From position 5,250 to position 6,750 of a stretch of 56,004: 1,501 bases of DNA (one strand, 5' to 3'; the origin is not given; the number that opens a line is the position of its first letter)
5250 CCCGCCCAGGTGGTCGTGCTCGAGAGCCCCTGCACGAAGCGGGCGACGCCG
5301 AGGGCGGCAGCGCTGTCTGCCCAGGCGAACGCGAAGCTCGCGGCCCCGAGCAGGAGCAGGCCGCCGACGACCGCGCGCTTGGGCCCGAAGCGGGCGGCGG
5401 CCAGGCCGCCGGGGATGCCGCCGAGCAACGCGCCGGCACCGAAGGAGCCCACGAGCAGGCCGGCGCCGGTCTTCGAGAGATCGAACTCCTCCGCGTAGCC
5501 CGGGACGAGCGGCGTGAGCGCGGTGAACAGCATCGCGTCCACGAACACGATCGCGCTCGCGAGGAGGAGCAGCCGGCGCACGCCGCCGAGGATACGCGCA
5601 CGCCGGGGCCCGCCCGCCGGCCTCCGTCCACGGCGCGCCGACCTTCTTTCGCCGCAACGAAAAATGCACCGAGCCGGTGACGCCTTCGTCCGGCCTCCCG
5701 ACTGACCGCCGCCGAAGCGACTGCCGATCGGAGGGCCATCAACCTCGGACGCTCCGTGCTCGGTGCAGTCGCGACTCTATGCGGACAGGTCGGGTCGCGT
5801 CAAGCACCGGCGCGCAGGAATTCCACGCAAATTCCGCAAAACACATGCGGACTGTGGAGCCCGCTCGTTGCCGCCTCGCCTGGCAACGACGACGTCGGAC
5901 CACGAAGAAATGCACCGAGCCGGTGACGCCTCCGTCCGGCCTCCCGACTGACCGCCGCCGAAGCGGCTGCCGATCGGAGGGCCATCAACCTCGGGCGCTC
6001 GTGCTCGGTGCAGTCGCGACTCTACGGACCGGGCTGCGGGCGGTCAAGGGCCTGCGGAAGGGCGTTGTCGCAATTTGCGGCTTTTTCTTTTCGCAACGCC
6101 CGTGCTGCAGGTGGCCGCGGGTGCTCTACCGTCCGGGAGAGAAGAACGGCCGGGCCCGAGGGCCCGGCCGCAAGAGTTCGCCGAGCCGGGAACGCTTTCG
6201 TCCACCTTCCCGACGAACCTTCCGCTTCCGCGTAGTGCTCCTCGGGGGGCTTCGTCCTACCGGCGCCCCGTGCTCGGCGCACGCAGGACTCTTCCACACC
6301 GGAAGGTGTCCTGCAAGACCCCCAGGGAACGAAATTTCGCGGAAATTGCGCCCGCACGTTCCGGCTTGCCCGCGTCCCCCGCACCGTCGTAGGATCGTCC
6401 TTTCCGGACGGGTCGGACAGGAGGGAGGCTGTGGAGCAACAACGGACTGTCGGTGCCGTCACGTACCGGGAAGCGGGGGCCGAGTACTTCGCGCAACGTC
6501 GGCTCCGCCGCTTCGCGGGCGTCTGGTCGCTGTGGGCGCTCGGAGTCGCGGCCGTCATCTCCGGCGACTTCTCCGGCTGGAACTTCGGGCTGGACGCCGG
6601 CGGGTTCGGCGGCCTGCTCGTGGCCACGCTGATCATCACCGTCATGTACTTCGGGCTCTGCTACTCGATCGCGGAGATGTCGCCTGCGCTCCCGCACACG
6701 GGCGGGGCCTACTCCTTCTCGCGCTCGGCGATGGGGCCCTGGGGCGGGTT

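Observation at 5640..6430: Three tandem copies of a ~100-nt structured element, with compensatory base changes, in an 850-bp ORF-free gap ahead of the ethanolamine permease operon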

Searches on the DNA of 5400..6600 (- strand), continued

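Call 38: search_with_rna_model(model_id=R1, sources=[L001, L002, L006, L010, L011, L012, L112, L113, L114, L115, L116, L117, L118, L119, L120, L121, L122, L123, L124, L125, L126, L127, L128, L129, L130, L131, L132], max_evalue=0.0001)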
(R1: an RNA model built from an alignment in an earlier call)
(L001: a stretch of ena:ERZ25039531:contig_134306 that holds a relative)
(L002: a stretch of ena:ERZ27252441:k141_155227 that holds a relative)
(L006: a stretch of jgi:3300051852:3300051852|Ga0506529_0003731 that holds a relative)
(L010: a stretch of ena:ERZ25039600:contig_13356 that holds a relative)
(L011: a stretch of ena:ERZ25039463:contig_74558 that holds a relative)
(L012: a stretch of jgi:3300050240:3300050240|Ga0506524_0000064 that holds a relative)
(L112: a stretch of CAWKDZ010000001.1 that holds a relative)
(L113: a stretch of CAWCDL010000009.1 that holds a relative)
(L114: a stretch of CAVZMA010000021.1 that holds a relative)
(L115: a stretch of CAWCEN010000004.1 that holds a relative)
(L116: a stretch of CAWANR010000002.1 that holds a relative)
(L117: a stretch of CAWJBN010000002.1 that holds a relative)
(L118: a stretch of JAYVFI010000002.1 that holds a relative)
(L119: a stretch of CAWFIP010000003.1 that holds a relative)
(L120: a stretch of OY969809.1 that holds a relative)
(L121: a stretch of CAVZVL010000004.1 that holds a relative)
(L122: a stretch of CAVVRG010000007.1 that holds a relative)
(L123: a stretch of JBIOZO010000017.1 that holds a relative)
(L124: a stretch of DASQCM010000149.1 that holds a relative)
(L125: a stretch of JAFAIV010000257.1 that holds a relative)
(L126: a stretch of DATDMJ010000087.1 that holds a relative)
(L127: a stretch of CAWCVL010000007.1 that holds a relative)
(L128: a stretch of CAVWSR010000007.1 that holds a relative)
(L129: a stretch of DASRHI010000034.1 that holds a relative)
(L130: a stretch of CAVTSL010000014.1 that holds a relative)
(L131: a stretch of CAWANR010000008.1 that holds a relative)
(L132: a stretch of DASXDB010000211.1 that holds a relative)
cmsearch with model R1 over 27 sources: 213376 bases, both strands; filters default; matches with E-value up to 0.0001: 46.
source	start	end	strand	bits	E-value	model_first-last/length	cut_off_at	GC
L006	3540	3648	-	124.2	6e-26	1-109/109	no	0.62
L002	3200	3308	-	123.7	7.8e-26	1-109/109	no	0.61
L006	3270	3378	-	123.4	9.3e-26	1-109/109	no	0.62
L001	3181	3289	-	122.9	1.2e-25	1-109/109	no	0.62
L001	3429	3537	-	121.9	2e-25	1-109/109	no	0.65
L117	6422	6530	+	121.5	2.5e-25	1-109/109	no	0.64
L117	5912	6020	+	120.3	4.8e-25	1-109/109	no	0.64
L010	2460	2568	-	119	9.4e-25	1-109/109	no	0.67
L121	2267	2375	+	117.6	2e-24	1-109/109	no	0.66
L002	3469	3577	-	115.9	4.9e-24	1-109/109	no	0.62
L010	2698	2806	-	110.3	9.3e-23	1-109/109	no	0.62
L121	2503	2611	+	108.8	2.1e-22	1-109/109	no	0.61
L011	57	165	-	108.4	2.6e-22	1-109/109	no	0.65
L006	3809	3919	-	108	3.3e-22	1-109/109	no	0.67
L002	3736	3846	-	106.9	5.7e-22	1-109/109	no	0.67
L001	3701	3811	-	105.4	1.3e-21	1-109/109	no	0.68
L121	1996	2106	+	103.3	3.9e-21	1-109/109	no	0.68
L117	5641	5751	+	101.7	8.9e-21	1-109/109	no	0.69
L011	296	407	-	95.1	3e-19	1-109/109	no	0.69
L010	2950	3061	-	94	5.4e-19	1-109/109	no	0.68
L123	1624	1736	+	92.6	1.1e-18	1-109/109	no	0.62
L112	67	178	-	87.6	1.6e-17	1-109/109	no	0.64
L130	7731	7842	+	87.1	2e-17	1-109/109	no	0.65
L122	2478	2589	-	86.7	2.5e-17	1-109/109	no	0.62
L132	1077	1188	+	86.7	2.5e-17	1-109/109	no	0.62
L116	341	452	+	86.7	2.6e-17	1-109/109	no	0.65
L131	2378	2489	+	86.7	2.6e-17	1-109/109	no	0.57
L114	495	607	-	84.8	6.9e-17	1-109/109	no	0.63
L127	952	1063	+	84.2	9.8e-17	1-109/109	no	0.63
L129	7267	7378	-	83.3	1.6e-16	1-109/109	no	0.66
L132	1315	1426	+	83.1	1.8e-16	1-109/109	no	0.63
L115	1848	1959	-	82.3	2.7e-16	1-109/109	no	0.57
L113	1256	1370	-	80.9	5.6e-16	1-109/109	no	0.65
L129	7509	7621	-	80.7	6.2e-16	1-109/109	no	0.73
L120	3186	3297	-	79.1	1.5e-15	1-109/109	no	0.68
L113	1500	1614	-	76.5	5.8e-15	1-109/109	no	0.68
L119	7892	8000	+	74.7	1.5e-14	1-106/109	3'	0.66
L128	1278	1403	-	72.8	4e-14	1-109/109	no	0.68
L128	1004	1129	-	72.7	4.2e-14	1-109/109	no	0.69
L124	1274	1401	+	64.1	4e-12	1-109/109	no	0.67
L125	635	762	-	60.9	2.2e-11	1-109/109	no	0.7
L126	1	67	+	37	7e-06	45-109/109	5'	0.64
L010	2466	2574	+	35.3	1.7e-05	1-109/109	no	0.68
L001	3435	3543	+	34.1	3.2e-05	1-109/109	no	0.66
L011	63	171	+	33.9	3.7e-05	1-109/109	no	0.66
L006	3276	3384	+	32.8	6.4e-05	1-109/109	no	0.66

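Call 48: search_with_rna_model(model_id=R1, sources=[window, L001, L002, L006, L010, L011, L013, L014, L015, L016, L017, L018, L019, L020, L021, L022, L023, L024, L025, L026, L027, L028, L029, L030, L031, L032, L033, L034, L036, L037, L038, L039, L040, L041, L042, L043, L044, L045, L046, L047, L048, L049, L050, L051, L052, L053, L054, L055, L056, L058, L059, L060, L061, L062, L063, L064, L065, L066, L067, L069, L070, L071, L072, L074, L075, L076, L077, L078, L079, L080, L081, L083, L085, L086, L088, L090, L093, L094, L095, L096, L097, L098, L099, L100, L101, L104, L105, L107, L108, L109, L110, L111, L113, L114, L115, L116, L120, L123, L128, L129], max_evalue=1e-9, make_alignment=true)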
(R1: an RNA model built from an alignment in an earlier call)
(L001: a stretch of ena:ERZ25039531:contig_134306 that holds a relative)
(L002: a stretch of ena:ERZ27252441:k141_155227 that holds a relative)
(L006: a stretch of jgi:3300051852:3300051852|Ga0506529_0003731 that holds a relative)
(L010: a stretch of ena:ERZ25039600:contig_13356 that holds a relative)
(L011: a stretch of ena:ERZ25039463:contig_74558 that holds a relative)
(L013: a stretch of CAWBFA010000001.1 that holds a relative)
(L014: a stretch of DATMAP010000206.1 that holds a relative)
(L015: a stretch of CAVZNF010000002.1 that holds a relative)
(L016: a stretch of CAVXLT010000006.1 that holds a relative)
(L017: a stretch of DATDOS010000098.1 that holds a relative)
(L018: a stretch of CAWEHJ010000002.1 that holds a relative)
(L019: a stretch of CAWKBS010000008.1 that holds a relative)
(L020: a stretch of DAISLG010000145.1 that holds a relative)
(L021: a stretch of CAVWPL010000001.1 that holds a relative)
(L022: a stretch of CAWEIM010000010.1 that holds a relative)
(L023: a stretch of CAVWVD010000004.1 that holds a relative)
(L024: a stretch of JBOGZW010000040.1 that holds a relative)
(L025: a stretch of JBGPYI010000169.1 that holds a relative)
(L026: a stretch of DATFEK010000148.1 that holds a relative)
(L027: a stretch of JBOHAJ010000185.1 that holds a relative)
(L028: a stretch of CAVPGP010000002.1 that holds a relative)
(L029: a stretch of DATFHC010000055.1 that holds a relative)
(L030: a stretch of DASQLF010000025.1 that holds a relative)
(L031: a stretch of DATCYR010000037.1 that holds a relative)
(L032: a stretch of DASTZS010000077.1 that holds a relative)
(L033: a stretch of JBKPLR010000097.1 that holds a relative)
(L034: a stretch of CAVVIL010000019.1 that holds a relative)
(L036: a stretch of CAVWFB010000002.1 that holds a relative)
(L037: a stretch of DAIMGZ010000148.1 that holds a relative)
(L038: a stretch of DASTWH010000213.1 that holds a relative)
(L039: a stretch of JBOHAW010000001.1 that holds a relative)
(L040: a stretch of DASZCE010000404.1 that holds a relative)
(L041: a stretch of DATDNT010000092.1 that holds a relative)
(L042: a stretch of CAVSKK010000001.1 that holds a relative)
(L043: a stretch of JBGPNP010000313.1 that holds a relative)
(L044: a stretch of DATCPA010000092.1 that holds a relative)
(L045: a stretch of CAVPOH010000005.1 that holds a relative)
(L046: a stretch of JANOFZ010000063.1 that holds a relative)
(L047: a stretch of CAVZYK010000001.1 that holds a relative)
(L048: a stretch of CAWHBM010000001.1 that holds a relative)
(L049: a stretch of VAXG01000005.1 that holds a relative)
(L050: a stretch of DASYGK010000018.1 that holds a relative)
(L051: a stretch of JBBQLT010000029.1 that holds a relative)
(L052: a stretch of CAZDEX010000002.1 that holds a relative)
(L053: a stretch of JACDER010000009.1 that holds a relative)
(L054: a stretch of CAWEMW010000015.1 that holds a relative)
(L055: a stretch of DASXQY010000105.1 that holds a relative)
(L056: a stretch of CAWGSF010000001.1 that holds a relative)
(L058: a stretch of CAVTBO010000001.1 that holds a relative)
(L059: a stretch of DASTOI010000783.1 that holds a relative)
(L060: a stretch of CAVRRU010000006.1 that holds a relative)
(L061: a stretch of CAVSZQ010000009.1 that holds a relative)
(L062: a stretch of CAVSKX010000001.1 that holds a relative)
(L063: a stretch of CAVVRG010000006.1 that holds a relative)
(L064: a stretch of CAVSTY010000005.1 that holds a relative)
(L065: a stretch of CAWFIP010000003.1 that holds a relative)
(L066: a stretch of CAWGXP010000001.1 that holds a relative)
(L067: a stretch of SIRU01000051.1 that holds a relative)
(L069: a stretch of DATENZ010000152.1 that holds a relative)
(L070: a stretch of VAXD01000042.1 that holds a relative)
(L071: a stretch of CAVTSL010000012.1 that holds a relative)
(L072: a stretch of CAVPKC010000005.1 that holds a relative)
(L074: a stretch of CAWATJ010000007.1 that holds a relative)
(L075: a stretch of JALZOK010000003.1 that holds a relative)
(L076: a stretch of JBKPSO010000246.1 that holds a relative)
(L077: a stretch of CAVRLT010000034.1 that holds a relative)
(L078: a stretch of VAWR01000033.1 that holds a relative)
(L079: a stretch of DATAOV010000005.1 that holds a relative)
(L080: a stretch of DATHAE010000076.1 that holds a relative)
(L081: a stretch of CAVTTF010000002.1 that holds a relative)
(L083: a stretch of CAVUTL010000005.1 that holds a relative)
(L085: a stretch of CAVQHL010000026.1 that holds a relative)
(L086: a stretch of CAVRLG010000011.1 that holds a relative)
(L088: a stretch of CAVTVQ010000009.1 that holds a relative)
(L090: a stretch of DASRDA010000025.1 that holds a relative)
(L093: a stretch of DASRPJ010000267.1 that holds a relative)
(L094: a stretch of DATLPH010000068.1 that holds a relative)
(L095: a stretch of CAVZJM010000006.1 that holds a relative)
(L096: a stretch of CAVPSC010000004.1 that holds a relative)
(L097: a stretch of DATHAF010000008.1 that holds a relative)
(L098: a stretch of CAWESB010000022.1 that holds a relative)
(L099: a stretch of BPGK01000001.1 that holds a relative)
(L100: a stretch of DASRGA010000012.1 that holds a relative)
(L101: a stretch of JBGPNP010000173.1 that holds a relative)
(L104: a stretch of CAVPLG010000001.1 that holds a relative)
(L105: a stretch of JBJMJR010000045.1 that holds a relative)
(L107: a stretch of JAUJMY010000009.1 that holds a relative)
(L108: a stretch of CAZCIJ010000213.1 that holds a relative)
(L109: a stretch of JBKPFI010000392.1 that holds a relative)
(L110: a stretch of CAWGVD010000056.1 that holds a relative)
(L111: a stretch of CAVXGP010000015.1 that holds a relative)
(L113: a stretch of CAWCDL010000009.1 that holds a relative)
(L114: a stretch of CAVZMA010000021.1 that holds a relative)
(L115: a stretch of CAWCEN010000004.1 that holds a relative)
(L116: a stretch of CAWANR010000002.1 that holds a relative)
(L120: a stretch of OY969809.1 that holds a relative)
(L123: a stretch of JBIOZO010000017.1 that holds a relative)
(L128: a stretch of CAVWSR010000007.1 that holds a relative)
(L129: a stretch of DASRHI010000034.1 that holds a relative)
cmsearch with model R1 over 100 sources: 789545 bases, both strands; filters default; matches with E-value up to 1e-9: 140.
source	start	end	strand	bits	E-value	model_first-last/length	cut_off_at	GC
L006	3540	3648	-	124.2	2.2e-25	1-109/109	no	0.62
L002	3200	3308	-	123.7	2.9e-25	1-109/109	no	0.61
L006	3270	3378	-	123.4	3.5e-25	1-109/109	no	0.62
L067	5691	5799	+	123.3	3.6e-25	1-109/109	no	0.68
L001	3181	3289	-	122.9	4.4e-25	1-109/109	no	0.62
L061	6031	6139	+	122.1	6.9e-25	1-109/109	no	0.65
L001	3429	3537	-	121.9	7.5e-25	1-109/109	no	0.65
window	5659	5767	-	121.4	1e-24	1-109/109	no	0.68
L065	548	656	+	119.1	3.3e-24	1-109/109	no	0.69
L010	2460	2568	-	119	3.5e-24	1-109/109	no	0.67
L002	3469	3577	-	115.9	1.8e-23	1-109/109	no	0.62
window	5905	6012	-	111.9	1.5e-22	1-109/109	no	0.7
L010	2698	2806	-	110.3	3.4e-22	1-109/109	no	0.62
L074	4868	4977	+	109.3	6.1e-22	1-109/109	no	0.65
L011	57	165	-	108.4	9.7e-22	1-109/109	no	0.65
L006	3809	3919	-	108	1.2e-21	1-109/109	no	0.67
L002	3736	3846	-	106.9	2.1e-21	1-109/109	no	0.67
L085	3428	3536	-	106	3.4e-21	1-109/109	no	0.7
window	6171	6281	-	105.4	4.8e-21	1-109/109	no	0.68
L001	3701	3811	-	105.4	4.8e-21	1-109/109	no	0.68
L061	6374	6484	+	104.8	6.3e-21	1-109/109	no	0.65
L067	5418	5528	+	104.7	6.7e-21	1-109/109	no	0.7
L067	6212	6319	+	103.7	1.2e-20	1-109/109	no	0.69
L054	3083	3191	-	103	1.7e-20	1-109/109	no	0.71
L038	4760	4868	+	102.7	2e-20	1-109/109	no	0.6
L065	795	905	+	102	2.8e-20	1-109/109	no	0.63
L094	1127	1238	-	100.9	5.2e-20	1-109/109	no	0.65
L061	5760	5870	+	100.8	5.5e-20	1-109/109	no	0.68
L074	4599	4707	+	100.6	6e-20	1-109/109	no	0.61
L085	3169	3279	-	97.5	3e-19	1-109/109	no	0.66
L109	4529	4640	-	96.9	4.2e-19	1-109/109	no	0.65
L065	263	373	+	96.6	4.9e-19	1-109/109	no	0.68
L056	7842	7953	+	96.1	6.3e-19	1-109/109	no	0.66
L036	5647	5758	-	95.6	8.7e-19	1-109/109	no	0.63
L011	296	407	-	95.1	1.1e-18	1-109/109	no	0.69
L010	2950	3061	-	94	2e-18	1-109/109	no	0.68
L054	2825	2935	-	93.5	2.6e-18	1-109/109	no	0.65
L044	1086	1197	-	93.2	3e-18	1-109/109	no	0.62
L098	3500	3611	-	92.8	3.8e-18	1-109/109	no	0.67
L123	1624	1736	+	92.6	4.2e-18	1-109/109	no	0.62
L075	918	1029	+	91.4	7.8e-18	1-109/109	no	0.61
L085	3666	3777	-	91.4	7.9e-18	1-109/109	no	0.67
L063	4744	4855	+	90.5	1.3e-17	1-109/109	no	0.66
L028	6131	6242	+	90.4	1.3e-17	1-109/109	no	0.67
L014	7105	7216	+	90.4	1.3e-17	1-109/109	no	0.67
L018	4036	4147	+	90.3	1.4e-17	1-109/109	no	0.62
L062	6332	6444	-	90.2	1.4e-17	1-109/109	no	0.65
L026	6956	7067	+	90.2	1.5e-17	1-109/109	no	0.62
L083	5226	5337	-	89.7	1.9e-17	1-109/109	no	0.62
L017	3320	3431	+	89.5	2.1e-17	1-109/109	no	0.62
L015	724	835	-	89.5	2.1e-17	1-109/109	no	0.65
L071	7029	7140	-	89.4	2.3e-17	1-109/109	no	0.58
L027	247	358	+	89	2.9e-17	1-109/109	no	0.61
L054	3322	3433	-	88.7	3.3e-17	1-109/109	no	0.68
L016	187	298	-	88.7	3.3e-17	1-109/109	no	0.63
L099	5785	5896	+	88.5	3.7e-17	1-109/109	no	0.64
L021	7211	7322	-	88.4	3.7e-17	1-109/109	no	0.61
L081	5144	5255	-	88.4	3.9e-17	1-109/109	no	0.62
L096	7831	7942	+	88.4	3.9e-17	1-109/109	no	0.64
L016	427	538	-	88.1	4.6e-17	1-109/109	no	0.65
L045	3384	3495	-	88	4.6e-17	1-109/109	no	0.63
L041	4341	4452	+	87.6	5.9e-17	1-109/109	no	0.65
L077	4039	4150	+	87.6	6e-17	1-109/109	no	0.6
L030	660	771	-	87.5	6.2e-17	1-109/109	no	0.62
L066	5798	5909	+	87.3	7.1e-17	1-109/109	no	0.6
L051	4643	4754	+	87.2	7.1e-17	1-109/109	no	0.61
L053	123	234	+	87.2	7.1e-17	1-109/109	no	0.64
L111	3533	3644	-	87.2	7.3e-17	1-109/109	no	0.65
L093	1869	1980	-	87.1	7.5e-17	1-109/109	no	0.65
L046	1612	1723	-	87.1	7.5e-17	1-109/109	no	0.61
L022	5959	6070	-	87.1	7.6e-17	1-109/109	no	0.66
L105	2220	2331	-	87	8.2e-17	1-109/109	no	0.62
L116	341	452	+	86.7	9.5e-17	1-109/109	no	0.65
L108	3039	3150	-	86.6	1e-16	1-109/109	no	0.66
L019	6768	6879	+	86.5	1e-16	1-109/109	no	0.66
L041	3345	3456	+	85.8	1.5e-16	1-109/109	no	0.62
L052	565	676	-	85.6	1.7e-16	1-109/109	no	0.65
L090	2826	2937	-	85.2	2.1e-16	1-109/109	no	0.68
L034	7815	7926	-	85.2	2.1e-16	1-109/109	no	0.63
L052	324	435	-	85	2.3e-16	1-109/109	no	0.65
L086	6490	6601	+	84.9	2.4e-16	1-109/109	no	0.62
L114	495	607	-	84.8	2.5e-16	1-109/109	no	0.63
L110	1379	1490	+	84.8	2.6e-16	1-109/109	no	0.57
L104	1009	1120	-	83.7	4.7e-16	1-109/109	no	0.61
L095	5086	5197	+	83.5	5e-16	1-109/109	no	0.64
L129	7267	7378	-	83.3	5.8e-16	1-109/109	no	0.66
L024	3821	3932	+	83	6.7e-16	1-109/109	no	0.64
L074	4361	4468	+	82.7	7.8e-16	1-109/109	no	0.72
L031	5137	5248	+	82.6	8.4e-16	1-109/109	no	0.64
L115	1848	1959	-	82.3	9.9e-16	1-109/109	no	0.57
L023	119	231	+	82.2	1e-15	1-109/109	no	0.64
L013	4678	4789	-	81.8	1.3e-15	1-109/109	no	0.62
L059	265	376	-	81.5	1.5e-15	1-109/109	no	0.65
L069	270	381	-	81.3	1.7e-15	1-109/109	no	0.69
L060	5980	6091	+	81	2e-15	1-109/109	no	0.62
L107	6110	6221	-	80.9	2e-15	1-109/109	no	0.69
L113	1256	1370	-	80.9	2.1e-15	1-109/109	no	0.65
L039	2821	2932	-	80.7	2.3e-15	1-109/109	no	0.64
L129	7509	7621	-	80.7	2.3e-15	1-109/109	no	0.73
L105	2485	2596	-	80.6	2.4e-15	1-109/109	no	0.58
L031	4847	4958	+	79.9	3.5e-15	1-109/109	no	0.62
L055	402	513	-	79.7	3.9e-15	1-109/109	no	0.62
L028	6394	6505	+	79.4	4.4e-15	1-109/109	no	0.63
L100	1223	1334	+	79.2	4.9e-15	1-109/109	no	0.66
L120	3186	3297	-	79.1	5.4e-15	1-109/109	no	0.68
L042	5401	5512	-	78.7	6.4e-15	1-109/109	no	0.57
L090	3067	3178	-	78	9.4e-15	1-109/109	no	0.66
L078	3673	3784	-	78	9.6e-15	1-109/109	no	0.6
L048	1788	1899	+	77.5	1.3e-14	1-109/109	no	0.64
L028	6747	6858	+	77.4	1.3e-14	1-109/109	no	0.65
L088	6582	6693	+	77.4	1.3e-14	1-109/109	no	0.6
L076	3497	3608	+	76.5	2.1e-14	1-109/109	no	0.67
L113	1500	1614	-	76.5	2.2e-14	1-109/109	no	0.68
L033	588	699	-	75.9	2.9e-14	1-109/109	no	0.64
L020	5689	5800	-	75.8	3.1e-14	1-109/109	no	0.63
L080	3943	4071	-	75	4.7e-14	1-109/109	no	0.64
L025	3490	3601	+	74.9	4.8e-14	1-109/109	no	0.59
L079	5187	5298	-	74.4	6.4e-14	1-109/109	no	0.62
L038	1961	2072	-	74.1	7.6e-14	1-109/109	no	0.65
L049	2829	2940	+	73.9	8.6e-14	1-109/109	no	0.62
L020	5384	5495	-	73.7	9.3e-14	1-109/109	no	0.62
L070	5384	5495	+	73.5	1e-13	1-109/109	no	0.61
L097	923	1034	-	73.5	1e-13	1-109/109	no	0.58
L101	5040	5153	-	73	1.3e-13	1-109/109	no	0.67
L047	3711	3837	-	72.9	1.4e-13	1-109/109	no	0.62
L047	3961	4087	-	72.9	1.4e-13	1-109/109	no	0.62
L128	1278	1403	-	72.8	1.5e-13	1-109/109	no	0.68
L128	1004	1129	-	72.7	1.6e-13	1-109/109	no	0.69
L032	7755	7866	+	72.4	1.9e-13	1-109/109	no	0.61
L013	4433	4544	-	71.8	2.5e-13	1-109/109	no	0.55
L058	4623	4734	+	70.8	4.3e-13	1-109/109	no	0.64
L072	4661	4799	+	70.4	5.2e-13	1-109/109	no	0.68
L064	1850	1961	-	69.7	7.7e-13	1-109/109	no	0.64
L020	5150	5261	-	69.4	9e-13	1-109/109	no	0.66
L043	1290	1403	-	69.2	1e-12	1-109/109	no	0.64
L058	4911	5022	+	66.7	3.7e-12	1-109/109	no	0.62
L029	7506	7633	-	66.5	4.2e-12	1-109/109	no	0.66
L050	456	584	+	64.8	1e-11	1-109/109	no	0.64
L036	3634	3759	+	64.6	1.2e-11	1-109/109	no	0.63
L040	5823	5934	+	60.5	1e-10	1-109/109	no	0.63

Alignment A3: 140 matches aligned to the model, 162 columns, each read 5' to 3' on its own strand. Consensus structure (alignment columns), stored with it:
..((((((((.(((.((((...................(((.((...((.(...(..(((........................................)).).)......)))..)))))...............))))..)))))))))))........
